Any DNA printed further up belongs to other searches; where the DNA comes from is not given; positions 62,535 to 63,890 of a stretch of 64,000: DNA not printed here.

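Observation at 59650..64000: Putative nucleoside / 5'-deoxy(methylthio)pentose salvage cluster resembling a DHAP shunt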

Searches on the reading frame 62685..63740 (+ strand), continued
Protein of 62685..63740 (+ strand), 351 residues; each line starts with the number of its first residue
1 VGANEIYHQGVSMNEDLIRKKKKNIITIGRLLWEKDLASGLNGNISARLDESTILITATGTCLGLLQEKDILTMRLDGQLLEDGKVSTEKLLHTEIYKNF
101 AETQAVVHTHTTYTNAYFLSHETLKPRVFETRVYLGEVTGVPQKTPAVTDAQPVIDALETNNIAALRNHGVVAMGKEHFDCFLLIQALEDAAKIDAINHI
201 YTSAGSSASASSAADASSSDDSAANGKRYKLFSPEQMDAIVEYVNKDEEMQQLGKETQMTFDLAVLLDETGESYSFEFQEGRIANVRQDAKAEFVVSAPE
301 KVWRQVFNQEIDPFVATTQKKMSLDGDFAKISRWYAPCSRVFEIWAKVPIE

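Call 15: find_homologous_proteins(query=window:62721-63740:+, max_evalue=1e-10)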
Query window:62721-63740:+ (339 aa): 860 proteins with E <= 1e-10 among 7166 candidates; the best 120 are listed.
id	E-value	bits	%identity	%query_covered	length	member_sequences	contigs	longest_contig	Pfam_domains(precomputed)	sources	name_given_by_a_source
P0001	6.2e-221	750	100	100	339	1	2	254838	PF00596.28,PF02036.23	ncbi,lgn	-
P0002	1.1e-157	542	71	100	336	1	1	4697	PF00596.28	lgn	-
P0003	1.8e-157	541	70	97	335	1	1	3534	PF00596.28,PF02036.23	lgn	-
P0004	1.0e-153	529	67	100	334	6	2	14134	PF00596.28,PF02036.23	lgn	-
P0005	1.3e-153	529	68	99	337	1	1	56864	PF00596.28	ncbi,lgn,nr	ncbi:MAG: class II aldolase/adducin family protein [Candidatus Omnitrophica bacterium]|nr:class II a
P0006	3.3e-153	527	67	99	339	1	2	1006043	PF00596.28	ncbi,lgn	ncbi:MAG: class II aldolase/adducin family protein [Candidatus Omnitrophota bacterium]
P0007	1.4e-152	525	68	99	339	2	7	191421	PF00596.28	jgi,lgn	-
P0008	9.1e-152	523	69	100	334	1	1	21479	PF00596.28,PF02036.23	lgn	-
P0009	3.4e-151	521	67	100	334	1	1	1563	PF00596.28,PF02036.23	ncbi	-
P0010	1.8e-150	518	68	97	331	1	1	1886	PF00596.28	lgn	-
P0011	5.2e-150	517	68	99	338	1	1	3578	PF00596.28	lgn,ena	-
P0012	1.7e-149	515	68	100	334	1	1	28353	PF00596.28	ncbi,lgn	-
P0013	5.2e-149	514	69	100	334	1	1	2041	PF00596.28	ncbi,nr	ncbi:MAG: class II aldolase/adducin family protein [Candidatus Omnitrophica bacterium]|nr:class II a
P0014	9.0e-149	513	66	99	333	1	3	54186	PF00596.28,PF02036.23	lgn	-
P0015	1.3e-148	512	68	99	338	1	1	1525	PF00596.28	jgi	jgi:L-fuculose-phosphate aldolase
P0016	3.5e-148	511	67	99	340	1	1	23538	PF00596.28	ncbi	-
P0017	7.2e-146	503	67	100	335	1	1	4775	PF00596.28,PF02036.23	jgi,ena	-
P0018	6.8e-145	500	65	99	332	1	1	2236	PF00596.28,PF02036.23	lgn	-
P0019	1.6e-144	499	65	99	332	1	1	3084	PF00596.28,PF02036.23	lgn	-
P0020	4.0e-143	494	65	99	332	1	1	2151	PF00596.28,PF02036.23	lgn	-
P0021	8.7e-143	493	66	99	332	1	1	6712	PF00596.28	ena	-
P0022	9.9e-143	493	64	100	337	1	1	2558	PF00596.28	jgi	jgi:L-fuculose-phosphate aldolase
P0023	1.0e-142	493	65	100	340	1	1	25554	PF00596.28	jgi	-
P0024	4.3e-142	491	64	100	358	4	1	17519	PF00596.28,PF02036.23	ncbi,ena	-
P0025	5.3e-142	491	64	100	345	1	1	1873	PF00596.28,PF02036.23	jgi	-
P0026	5.6e-142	491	65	100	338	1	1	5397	PF00596.28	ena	-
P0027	7.4e-142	490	64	100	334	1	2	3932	PF00596.28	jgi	-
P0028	1.0e-141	490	64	100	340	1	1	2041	PF00596.28,PF02036.23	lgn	-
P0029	1.2e-141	489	64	100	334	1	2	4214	PF00596.28,PF02036.23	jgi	-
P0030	1.5e-141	489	65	100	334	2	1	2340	PF00596.28,PF02036.23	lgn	-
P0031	1.5e-141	489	65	100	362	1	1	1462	PF00596.28,PF02036.23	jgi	jgi:L-fuculose-phosphate aldolase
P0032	1.7e-141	489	65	100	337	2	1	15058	PF00596.28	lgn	-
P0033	1.7e-141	489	64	100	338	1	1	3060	PF00596.28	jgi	jgi:L-fuculose-phosphate aldolase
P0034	2.7e-141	488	65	100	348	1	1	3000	PF00596.28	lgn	-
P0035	3.8e-141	488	62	100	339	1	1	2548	PF00596.28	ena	-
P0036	4.2e-141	488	63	100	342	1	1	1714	PF00596.28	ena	-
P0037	5.9e-141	487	62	100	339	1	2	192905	PF00596.28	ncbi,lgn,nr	ncbi:MAG: class II aldolase/adducin family protein [Candidatus Omnitrophota bacterium]|nr:class II a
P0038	6.0e-141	487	63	100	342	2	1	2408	PF00596.28,PF02036.23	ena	-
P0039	9.9e-141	486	65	100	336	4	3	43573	PF00596.28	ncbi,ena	-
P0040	1.5e-140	486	64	98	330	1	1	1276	PF00596.28,PF02036.23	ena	-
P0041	2.4e-140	485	65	99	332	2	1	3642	PF00596.28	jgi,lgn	-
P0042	2.6e-140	485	63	100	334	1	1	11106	PF00596.28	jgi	jgi:L-fuculose-phosphate aldolase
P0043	3.6e-140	485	63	100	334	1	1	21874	PF00596.28,PF02036.23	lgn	-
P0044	4.5e-140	484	63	100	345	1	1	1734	PF00596.28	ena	-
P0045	7.2e-140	484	65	100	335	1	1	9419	PF00596.28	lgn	-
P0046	9.2e-140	483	64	100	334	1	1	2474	PF00596.28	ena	-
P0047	1.1e-139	483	62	100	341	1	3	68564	PF00596.28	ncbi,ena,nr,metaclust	ncbi:MAG: hypothetical protein A2Z88_03950 [Omnitrophica WOR_2 bacterium GWA2_47_8]|nr:MAG: hypothet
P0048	1.4e-139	483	64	100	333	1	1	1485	PF00596.28,PF02036.23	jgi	jgi:L-fuculose-phosphate aldolase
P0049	1.4e-139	483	64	99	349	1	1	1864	PF00596.28,PF02036.23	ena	-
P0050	1.4e-139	483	63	100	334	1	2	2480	PF00596.28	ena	-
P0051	2.4e-139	482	64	100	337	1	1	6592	PF00596.28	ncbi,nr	ncbi:MAG: class II aldolase/adducin family protein [Candidatus Omnitrophica bacterium]|nr:class II a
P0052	2.5e-139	482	64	99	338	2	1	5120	PF00596.28,PF02036.23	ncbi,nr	ncbi:MAG: class II aldolase/adducin family protein, partial [Candidatus Omnitrophota bacterium]|nr:c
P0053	4.4e-139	481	65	99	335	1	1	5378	PF00596.28,PF02036.23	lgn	-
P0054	5.0e-139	481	64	100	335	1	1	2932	PF00596.28,PF02036.23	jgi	jgi:ribulose-5-phosphate 4-epimerase/fuculose-1-phosphate aldolase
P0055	8.7e-139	480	63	100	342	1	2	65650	PF00596.28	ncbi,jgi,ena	-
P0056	8.8e-139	480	63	100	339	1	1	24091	PF00596.28,PF02036.23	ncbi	-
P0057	8.9e-139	480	64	97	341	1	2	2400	PF00596.28,PF02036.23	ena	-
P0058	9.1e-139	480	64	100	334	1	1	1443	PF00596.28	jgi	-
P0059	9.6e-139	480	64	97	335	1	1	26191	PF00596.28,PF02036.23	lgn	-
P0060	1.0e-138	480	62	100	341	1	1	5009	PF00596.28,PF02036.23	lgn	-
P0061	1.1e-138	480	62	100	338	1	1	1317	PF00596.28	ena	-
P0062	1.1e-138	480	63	99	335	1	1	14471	PF00596.28,PF02036.23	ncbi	-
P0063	1.2e-138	480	63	100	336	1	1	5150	PF00596.28,PF02036.23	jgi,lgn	-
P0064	1.3e-138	480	63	100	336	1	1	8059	PF00596.28,PF02036.23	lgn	-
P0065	1.3e-138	479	61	100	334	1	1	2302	PF00596.28,PF02036.23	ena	-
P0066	2.1e-138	479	63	100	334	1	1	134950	PF00596.28,PF02036.23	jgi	jgi:L-fuculose-phosphate aldolase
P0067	2.1e-138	479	63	100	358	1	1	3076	PF00596.28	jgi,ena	-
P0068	2.7e-138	478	64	97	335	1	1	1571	PF00596.28,PF02036.23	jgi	-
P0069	3.0e-138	478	63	100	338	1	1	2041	PF00596.28,PF02036.23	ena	-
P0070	3.4e-138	478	63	100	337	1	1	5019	PF00596.28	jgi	jgi:L-fuculose-phosphate aldolase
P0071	4.4e-138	478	63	97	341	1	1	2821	PF00596.28,PF02036.23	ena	-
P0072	5.0e-138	478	64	97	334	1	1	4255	PF00596.28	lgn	-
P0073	5.7e-138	477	62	98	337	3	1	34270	PF00596.28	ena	-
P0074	6.1e-138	477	64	97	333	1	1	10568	PF00596.28,PF02036.23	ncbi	-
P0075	6.3e-138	477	62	100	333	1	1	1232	PF00596.28,PF02036.23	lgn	-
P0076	7.3e-138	477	61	99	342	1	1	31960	PF00596.28,PF02036.23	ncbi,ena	-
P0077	9.5e-138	477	63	100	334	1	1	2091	PF00596.28,PF02036.23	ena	-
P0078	1.4e-137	476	63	100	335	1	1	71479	PF00596.28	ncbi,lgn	-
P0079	1.4e-137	476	64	100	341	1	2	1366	PF00596.28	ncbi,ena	-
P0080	1.5e-137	476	63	97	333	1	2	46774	PF00596.28,PF02036.23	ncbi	-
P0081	1.9e-137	476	65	100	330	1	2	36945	PF00596.28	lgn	-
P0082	1.9e-137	476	63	100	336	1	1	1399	PF00596.28,PF02036.23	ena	-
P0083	2.0e-137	476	62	100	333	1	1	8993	PF00596.28,PF02036.23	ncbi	-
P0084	2.1e-137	476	63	100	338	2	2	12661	PF00596.28,PF02036.23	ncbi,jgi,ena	-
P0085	2.2e-137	475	62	97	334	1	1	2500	PF00596.28,PF02036.23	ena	-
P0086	2.3e-137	475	64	97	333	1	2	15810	PF00596.28,PF02036.23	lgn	-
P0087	2.5e-137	475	64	97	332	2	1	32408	PF00596.28,PF02036.23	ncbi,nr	ncbi:MAG: class II aldolase/adducin family protein [Candidatus Omnitrophica bacterium]|nr:class II a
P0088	2.6e-137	475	64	97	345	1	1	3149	PF00596.28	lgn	-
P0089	3.2e-137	475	64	97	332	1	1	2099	PF00596.28,PF02036.23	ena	-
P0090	3.4e-137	475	61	100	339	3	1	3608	PF00596.28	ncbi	-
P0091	3.8e-137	475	62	100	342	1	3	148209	PF00596.28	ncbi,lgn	-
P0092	4.6e-137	474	64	97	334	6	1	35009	PF00596.28,PF02036.23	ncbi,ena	-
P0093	4.8e-137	474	63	100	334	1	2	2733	PF00596.28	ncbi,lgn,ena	-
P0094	5.4e-137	474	64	97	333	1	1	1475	PF00596.28,PF02036.23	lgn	-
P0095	5.5e-137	474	63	100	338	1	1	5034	PF00596.28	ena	-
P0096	6.4e-137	474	63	100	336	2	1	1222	PF00596.28,PF02036.23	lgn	-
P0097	6.9e-137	474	64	97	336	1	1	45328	PF00596.28,PF02036.23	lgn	-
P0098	9.5e-137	473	62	97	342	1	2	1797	PF00596.28,PF02036.23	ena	-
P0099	1.2e-136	473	63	97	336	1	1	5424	PF00596.28,PF02036.23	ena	-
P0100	1.3e-136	473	62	100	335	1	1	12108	PF00596.28,PF02036.23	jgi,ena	-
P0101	1.4e-136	473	64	97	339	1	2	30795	PF00596.28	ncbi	-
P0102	1.5e-136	473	62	100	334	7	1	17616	PF00596.28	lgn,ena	-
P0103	1.5e-136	473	62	100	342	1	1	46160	PF00596.28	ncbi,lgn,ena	-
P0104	1.9e-136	472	63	99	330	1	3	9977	PF00596.28,PF02036.23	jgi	jgi:ribulose-5-phosphate 4-epimerase/fuculose-1-phosphate aldolase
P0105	2.3e-136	472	62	100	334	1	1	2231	PF00596.28,PF02036.23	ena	-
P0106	2.9e-136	472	62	100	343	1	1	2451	PF00596.28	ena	-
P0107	3.0e-136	472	62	100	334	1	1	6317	PF00596.28,PF02036.23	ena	-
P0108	3.4e-136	472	64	97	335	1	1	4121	PF00596.28,PF02036.23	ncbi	-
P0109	3.4e-136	472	62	100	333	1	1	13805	PF00596.28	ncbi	-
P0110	3.5e-136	472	61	100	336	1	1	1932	PF00596.28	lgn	-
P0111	3.7e-136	471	62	97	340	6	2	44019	PF00596.28,PF02036.23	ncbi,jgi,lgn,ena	-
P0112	3.8e-136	471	64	97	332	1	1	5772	PF00596.28,PF02036.23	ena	-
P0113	5.3e-136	471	63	97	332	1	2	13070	PF00596.28,PF02036.23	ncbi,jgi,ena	-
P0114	5.3e-136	471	62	100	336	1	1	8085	PF00596.28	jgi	-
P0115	5.6e-136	471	62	100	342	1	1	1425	PF00596.28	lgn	-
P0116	5.7e-136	471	61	100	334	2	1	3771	PF00596.28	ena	-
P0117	6.1e-136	471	62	100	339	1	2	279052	PF00596.28,PF02036.23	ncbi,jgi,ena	-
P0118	6.8e-136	471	63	99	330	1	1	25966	PF00596.28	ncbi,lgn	-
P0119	8.1e-136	470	63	99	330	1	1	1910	PF00596.28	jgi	jgi:L-fuculose-phosphate aldolase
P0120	8.4e-136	470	61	100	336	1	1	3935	PF00596.28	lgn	-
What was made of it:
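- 62721..63740 (+): Zn-type class II aldolase (about aa 1-192), low-complexity Ser/Ala/Asp linker (about aa 193-213), and C-terminal SCP2-like domain (about aa 214-339). More than 120 full-length clusters share 61-71 % identity (call 15).
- On SCP2 sterol-carrier domain (PF02036): PF02036 is precomputed on about half of the 120 closest homologs (call 15).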

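Call 16: find_encoding_contigs(protein=P0006, flank=10000, max_places=1)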
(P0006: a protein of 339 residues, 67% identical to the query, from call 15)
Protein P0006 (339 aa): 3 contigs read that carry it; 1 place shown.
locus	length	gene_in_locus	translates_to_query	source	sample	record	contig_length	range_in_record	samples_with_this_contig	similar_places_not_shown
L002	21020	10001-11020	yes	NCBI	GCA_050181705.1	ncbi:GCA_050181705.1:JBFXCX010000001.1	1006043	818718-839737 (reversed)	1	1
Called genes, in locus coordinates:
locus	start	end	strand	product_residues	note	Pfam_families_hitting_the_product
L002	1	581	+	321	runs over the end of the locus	PF01073:3Beta_HSD, PF01370:Epimerase, PF02719:Polysacc_synt_2 (faint), PF04321:RmlD_sub_bind (weak), PF16363:GDP_Man_Dehyd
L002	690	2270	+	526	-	-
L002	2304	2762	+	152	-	PF00571:CBS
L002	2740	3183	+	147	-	-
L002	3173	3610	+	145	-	-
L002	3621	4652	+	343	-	PF00224:PK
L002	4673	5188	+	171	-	PF03551:PadR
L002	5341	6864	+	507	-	PF00501:AMP-binding, PF13193:AMP-binding_C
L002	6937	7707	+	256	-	PF01048:PNP_UDP_1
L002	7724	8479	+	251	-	PF01048:PNP_UDP_1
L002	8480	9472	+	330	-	PF01008:IF-2B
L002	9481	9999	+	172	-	PF01008:IF-2B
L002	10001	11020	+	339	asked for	PF00596:Aldolase_II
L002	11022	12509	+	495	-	PF00171:Aldedh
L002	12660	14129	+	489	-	PF02310:B12-binding, PF04055:Radical_SAM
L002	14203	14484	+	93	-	-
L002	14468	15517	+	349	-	PF07992:Pyr_redox_2 (faint), PF01210:NAD_Gly3P_dh_N (weak), PF01266:DAO (weak), PF02558:ApbA, PF03807:F420_oxidored (weak), PF08546:ApbA_C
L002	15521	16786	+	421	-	PF00109:ketoacyl-synt, PF02801:Ketoacyl-synt_C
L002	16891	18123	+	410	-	PF00109:ketoacyl-synt, PF02801:Ketoacyl-synt_C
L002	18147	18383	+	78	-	PF00550:PP-binding (weak)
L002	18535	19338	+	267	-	PF04199:Cyclase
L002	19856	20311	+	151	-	-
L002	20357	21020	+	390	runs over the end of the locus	PF00083:Sugar_tr, PF07690:MFS_1, PF00083:Sugar_tr (weak)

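Call 17: find_encoding_contigs(protein=P0047, flank=10000, max_places=1)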
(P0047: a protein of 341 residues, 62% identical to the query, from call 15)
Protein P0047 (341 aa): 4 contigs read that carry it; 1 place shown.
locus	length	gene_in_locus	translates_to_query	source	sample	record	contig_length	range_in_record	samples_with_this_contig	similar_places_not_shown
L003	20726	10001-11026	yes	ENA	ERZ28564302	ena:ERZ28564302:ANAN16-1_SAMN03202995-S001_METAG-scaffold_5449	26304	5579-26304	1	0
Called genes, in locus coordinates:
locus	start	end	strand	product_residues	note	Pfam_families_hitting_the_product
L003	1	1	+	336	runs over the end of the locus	PF01595:CNNM, PF00571:CBS (faint)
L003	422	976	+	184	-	PF03773:ArsP_1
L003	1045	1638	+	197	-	-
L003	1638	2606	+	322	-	PF01073:3Beta_HSD, PF01370:Epimerase, PF02719:Polysacc_synt_2 (faint), PF04321:RmlD_sub_bind (weak), PF16363:GDP_Man_Dehyd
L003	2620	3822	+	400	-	-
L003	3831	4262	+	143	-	-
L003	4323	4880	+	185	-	-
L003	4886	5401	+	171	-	PF03551:PadR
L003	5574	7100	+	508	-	PF00501:AMP-binding, PF13193:AMP-binding_C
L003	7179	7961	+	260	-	PF01048:PNP_UDP_1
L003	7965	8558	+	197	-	-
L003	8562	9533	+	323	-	PF01008:IF-2B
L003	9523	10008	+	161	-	PF01008:IF-2B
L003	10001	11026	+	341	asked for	PF00596:Aldolase_II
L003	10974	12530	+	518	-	PF00171:Aldedh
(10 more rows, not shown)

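Call 18: find_encoding_contigs(protein=P0117, flank=10000, max_places=1)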
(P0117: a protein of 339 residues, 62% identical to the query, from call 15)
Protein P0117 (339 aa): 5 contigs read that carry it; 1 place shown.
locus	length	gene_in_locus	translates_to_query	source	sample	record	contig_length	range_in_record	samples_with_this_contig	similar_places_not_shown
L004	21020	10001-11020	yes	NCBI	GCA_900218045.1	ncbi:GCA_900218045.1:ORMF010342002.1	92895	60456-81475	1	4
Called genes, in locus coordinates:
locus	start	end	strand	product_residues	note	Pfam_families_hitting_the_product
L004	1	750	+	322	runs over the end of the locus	PF01073:3Beta_HSD, PF01370:Epimerase, PF02719:Polysacc_synt_2 (faint), PF04321:RmlD_sub_bind (weak), PF16363:GDP_Man_Dehyd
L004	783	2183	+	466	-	-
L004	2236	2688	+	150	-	-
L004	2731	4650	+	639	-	PF02310:B12-binding, PF04055:Radical_SAM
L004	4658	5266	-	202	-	-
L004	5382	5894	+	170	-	PF03551:PadR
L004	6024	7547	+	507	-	PF00501:AMP-binding, PF13193:AMP-binding_C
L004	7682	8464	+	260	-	PF01048:PNP_UDP_1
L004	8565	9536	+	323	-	PF01008:IF-2B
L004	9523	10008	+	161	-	PF01008:IF-2B (weak)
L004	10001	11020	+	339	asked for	PF00596:Aldolase_II, PF02036:SCP2 (faint)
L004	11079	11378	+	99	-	-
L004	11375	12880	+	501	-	PF00171:Aldedh, PF05893:LuxC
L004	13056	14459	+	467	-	PF02310:B12-binding, PF04055:Radical_SAM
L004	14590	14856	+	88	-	-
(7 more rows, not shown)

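Call 23: find_related_loci(query=A2, collection=genome_contigs, flank=10000)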
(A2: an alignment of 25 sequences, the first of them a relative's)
Query A2 (339 aa) in genome_contigs; peptide patterns used: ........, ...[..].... (x = any residue, [..] = any of these).
192 stretches matched a pattern; 147 encode a relative of the query (tblastn E <= 1e-3); the best 80 are kept; 80 distinct loci.
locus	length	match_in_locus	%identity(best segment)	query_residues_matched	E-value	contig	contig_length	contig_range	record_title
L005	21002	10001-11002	68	1-339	2e-163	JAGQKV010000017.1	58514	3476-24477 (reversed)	MAG: Candidatus Omnitrophota bacterium isolate HKST-UBA13 2014-04-01_1_(paired)_contig_79438, whole genome shotgun seque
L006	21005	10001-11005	68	4-339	1e-162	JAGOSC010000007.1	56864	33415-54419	MAG: Candidatus Omnitrophota bacterium isolate Gw_Eff_bin_307 Gw_Eff_829_length_56864_cov_6.145478, whole genome shotgun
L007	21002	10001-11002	67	1-339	6e-162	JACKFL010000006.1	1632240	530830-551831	MAG: Candidatus Omnitrophota bacterium isolate HK-STAS-OMNI-4 HK-STAS-OMNI-4_6, whole genome shotgun sequence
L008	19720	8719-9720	68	1-339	7e-161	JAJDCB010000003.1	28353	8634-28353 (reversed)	MAG: Candidatus Omnitrophota bacterium isolate OFTM390 OFTM390_2, whole genome shotgun sequence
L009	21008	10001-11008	67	6-339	6e-159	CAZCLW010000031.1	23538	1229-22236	MAG TPA_asm: uncultured Planctomycetales bacterium isolate SRP239054_co1_195 genome assembly, contig: NODE_1426_length_2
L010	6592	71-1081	64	1-339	4e-150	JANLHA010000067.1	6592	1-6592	MAG: Candidatus Omnitrophota bacterium isolate P6-5 k99_131553, whole genome shotgun sequence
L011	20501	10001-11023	62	1-339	5e-149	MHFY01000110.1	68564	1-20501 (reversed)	MAG: Omnitrophica WOR_2 bacterium GWA2_47_8 gwa2_scaffold_3458, whole genome shotgun sequence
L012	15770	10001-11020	63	2-339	1e-148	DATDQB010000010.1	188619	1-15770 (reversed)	MAG TPA_asm: Candidatus Omnitrophota bacterium isolate SMAG_U7936 k141_3804585, whole genome shotgun sequence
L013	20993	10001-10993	64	10-339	2e-148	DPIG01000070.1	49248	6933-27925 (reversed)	MAG TPA_asm: Candidatus Omnitrophota bacterium isolate UBA10147 contig_415, whole genome shotgun sequence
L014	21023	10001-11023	62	1-339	5e-148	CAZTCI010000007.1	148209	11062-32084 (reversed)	MAG TPA_asm: uncultured Planctomycetales bacterium isolate binchicken_co185_276 genome assembly, contig: NODE_128_length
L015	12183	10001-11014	63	1-339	5e-148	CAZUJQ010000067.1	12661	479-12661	MAG TPA_asm: uncultured Planctomycetales bacterium isolate binchicken_co21_390 genome assembly, contig: NODE_3589_length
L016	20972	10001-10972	64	10-339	7e-147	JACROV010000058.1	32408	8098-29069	MAG: Candidatus Omnitrophota bacterium isolate NC_groundwater_1970_Pr3_S-0.2um_51_5 scaffold_473779, whole genome shotgu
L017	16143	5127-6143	63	1-339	6e-147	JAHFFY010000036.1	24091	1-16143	MAG: Candidatus Omnitrophota bacterium isolate nzgw302 NODE_2641_length_24092_cov_3.992574, whole genome shotgun sequenc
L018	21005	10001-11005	63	1-339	4e-147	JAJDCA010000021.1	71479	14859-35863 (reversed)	MAG: Candidatus Omnitrophota bacterium isolate OFTM38 OFTM38_20, whole genome shotgun sequence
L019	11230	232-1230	62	7-339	1e-146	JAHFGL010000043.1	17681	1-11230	MAG: Candidatus Omnitrophota bacterium isolate nzgw314 NODE_3767_length_17682_cov_4.502591, whole genome shotgun sequenc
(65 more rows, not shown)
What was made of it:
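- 62721..63740 (+): Signature motifs occur in 147 species genomes (call 23).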
